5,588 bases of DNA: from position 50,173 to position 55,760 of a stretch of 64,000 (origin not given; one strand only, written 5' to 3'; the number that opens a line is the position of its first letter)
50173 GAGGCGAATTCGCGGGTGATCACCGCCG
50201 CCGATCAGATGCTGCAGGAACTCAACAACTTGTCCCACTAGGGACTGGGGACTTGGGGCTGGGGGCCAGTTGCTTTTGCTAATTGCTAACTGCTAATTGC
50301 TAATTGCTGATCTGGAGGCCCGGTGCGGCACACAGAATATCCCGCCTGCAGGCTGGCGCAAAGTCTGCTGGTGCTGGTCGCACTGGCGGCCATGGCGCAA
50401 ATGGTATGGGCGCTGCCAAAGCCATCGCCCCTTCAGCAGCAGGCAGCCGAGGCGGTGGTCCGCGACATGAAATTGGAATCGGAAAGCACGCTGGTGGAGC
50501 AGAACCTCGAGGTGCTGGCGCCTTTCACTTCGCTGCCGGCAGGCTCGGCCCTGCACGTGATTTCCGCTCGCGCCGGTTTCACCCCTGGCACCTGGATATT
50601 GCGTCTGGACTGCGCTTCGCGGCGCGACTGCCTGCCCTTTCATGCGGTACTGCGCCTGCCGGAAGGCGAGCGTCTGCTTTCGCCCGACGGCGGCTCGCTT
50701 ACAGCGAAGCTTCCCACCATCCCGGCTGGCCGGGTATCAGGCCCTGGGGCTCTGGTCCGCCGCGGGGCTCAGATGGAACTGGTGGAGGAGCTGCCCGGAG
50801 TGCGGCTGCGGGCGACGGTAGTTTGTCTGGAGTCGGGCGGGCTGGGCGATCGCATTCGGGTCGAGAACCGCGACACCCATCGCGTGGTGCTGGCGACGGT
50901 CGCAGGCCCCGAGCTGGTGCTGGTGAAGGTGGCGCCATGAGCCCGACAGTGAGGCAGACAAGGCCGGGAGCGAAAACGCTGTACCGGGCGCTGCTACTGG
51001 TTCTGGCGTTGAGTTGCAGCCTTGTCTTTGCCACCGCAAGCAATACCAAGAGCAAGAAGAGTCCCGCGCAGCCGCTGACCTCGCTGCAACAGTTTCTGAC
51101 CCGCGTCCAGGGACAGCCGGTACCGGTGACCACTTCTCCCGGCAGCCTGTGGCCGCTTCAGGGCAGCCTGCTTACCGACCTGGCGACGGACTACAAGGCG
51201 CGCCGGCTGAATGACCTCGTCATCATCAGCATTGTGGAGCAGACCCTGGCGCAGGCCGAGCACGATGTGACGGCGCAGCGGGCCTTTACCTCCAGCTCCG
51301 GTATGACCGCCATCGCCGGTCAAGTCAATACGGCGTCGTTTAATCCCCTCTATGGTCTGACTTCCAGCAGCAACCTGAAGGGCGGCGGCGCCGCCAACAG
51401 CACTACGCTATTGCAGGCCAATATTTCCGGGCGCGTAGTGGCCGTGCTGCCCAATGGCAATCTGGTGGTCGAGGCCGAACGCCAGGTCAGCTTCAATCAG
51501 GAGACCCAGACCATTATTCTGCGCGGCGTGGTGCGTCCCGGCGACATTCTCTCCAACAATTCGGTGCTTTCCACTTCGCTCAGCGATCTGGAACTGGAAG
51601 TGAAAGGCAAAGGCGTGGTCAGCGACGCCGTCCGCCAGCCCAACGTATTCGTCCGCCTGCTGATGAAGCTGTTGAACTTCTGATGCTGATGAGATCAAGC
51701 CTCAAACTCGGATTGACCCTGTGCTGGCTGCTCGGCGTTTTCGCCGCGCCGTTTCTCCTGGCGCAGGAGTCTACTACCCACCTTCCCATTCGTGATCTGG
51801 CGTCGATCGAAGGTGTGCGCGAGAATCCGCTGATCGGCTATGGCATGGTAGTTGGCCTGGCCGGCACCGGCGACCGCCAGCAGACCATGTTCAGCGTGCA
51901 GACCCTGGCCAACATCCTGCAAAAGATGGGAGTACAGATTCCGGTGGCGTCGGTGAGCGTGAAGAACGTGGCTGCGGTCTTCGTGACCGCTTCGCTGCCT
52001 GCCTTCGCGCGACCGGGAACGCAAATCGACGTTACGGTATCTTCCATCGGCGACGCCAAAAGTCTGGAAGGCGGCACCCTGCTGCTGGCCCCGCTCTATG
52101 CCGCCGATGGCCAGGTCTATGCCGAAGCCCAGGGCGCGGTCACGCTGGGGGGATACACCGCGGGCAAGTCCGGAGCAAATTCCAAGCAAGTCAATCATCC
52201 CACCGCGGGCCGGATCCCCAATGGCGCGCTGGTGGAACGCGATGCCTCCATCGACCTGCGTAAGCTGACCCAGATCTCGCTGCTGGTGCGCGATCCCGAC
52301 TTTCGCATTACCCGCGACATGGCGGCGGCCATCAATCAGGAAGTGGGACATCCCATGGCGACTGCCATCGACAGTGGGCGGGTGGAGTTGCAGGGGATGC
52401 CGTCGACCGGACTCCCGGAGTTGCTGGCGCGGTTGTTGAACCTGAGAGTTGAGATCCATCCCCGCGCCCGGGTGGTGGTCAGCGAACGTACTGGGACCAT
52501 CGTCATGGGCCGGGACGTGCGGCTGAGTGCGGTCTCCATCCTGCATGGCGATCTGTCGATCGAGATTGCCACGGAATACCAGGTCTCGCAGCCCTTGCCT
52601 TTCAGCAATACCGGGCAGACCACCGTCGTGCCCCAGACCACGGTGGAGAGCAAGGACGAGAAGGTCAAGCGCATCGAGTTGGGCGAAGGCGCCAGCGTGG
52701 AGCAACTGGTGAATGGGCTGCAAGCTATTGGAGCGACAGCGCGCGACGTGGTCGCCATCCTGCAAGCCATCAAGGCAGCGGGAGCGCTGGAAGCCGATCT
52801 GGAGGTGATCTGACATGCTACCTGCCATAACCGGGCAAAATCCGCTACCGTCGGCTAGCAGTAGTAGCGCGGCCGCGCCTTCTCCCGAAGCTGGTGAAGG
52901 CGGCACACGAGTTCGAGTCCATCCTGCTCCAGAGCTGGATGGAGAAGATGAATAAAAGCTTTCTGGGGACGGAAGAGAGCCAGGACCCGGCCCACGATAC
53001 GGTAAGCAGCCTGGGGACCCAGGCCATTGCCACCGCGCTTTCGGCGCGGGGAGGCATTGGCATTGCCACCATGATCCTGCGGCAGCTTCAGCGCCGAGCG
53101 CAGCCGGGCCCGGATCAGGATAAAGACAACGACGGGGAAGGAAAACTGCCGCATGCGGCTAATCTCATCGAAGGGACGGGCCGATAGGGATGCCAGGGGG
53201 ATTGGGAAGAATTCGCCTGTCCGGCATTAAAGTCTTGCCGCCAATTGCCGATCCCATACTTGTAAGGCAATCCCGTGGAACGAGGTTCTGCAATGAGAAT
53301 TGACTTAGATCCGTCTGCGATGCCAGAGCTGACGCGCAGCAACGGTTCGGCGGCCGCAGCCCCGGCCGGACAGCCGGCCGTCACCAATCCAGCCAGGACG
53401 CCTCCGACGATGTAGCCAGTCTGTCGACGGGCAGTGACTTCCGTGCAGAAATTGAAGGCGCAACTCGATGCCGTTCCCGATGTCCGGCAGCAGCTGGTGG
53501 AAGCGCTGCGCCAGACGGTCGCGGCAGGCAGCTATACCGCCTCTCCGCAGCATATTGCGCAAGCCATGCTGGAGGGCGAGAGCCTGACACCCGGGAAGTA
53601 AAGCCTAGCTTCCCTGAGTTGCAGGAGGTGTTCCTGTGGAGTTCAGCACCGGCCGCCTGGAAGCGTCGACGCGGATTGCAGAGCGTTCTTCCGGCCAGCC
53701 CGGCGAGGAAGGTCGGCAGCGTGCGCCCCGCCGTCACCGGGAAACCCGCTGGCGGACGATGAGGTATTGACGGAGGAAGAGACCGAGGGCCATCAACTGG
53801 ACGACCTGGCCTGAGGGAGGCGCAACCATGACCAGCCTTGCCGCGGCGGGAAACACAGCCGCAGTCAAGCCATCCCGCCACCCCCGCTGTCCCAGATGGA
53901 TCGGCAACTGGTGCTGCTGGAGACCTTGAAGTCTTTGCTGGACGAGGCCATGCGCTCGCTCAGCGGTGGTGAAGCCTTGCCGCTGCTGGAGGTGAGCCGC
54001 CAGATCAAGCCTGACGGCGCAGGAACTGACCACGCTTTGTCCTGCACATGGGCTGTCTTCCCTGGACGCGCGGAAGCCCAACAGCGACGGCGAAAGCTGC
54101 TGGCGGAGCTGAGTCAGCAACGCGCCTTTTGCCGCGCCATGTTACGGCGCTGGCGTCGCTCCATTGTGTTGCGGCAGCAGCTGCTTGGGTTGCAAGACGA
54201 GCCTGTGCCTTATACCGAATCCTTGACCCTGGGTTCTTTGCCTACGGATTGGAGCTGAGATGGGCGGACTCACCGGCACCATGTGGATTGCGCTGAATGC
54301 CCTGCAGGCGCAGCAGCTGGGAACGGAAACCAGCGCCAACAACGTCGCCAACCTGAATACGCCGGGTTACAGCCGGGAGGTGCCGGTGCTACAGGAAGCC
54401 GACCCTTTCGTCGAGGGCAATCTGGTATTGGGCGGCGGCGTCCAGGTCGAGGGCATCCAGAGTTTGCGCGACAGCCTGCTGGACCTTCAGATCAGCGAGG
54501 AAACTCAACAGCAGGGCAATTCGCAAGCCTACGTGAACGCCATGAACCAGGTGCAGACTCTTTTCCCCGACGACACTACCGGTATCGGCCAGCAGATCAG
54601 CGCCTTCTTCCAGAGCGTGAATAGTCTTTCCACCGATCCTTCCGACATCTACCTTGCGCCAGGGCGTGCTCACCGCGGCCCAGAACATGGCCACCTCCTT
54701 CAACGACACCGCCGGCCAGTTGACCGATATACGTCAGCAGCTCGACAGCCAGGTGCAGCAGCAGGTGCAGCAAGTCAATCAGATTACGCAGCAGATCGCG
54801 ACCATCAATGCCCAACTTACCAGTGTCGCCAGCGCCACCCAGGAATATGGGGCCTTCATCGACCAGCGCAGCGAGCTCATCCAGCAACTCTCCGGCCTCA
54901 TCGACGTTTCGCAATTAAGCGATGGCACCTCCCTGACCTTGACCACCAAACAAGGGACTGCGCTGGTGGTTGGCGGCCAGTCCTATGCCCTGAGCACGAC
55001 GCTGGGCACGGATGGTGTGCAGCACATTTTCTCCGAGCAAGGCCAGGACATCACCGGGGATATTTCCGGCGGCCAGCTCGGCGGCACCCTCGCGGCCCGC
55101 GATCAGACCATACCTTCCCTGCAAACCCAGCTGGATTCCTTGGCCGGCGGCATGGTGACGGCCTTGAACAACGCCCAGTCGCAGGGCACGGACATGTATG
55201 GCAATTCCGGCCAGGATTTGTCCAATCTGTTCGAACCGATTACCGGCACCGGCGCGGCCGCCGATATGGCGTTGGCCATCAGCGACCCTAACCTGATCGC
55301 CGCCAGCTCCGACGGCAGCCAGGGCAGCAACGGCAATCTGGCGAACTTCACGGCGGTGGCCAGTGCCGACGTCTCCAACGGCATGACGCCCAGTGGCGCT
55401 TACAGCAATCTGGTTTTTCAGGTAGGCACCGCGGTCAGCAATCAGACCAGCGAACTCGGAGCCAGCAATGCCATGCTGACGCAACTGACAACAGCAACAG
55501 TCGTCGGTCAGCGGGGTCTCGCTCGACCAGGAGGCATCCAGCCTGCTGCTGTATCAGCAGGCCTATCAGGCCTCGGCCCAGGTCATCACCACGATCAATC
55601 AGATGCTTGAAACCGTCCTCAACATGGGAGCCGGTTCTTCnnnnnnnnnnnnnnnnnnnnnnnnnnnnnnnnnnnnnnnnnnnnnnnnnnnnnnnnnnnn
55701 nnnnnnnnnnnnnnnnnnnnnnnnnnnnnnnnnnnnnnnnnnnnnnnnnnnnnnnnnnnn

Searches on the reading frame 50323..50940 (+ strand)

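Call 63: search_protein_families(library=pfam, proteins=[window:50323-50940:+], max_evalue=0.001)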
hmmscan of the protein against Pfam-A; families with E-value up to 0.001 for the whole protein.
window:50323-50940:+ (205 aa): 1 family
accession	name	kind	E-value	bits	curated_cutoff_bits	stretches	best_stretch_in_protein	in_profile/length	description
PF13144.11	ChapFlgA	-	3.4e-08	34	23.8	1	143-201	64-122/122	Chaperone for flagella basal body P-ring formation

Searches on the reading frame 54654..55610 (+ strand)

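Call 63: search_protein_families(library=pfam, proteins=[window:54654-55610:+], max_evalue=0.001)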
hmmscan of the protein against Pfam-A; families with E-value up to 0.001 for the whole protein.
window:54654-55610:+ (318 aa): 2 families
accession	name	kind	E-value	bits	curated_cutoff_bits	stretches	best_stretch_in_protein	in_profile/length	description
PF22638.1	FlgK_D1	-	3.5e-43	148.3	28.6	1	2-189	39-232/233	Flagellar hook-associated protein FlgK helical domain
PF06103.16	DUF948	-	0.00047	20.7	37.2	0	7-66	22-81/89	Bacterial protein of unknown function (DUF948)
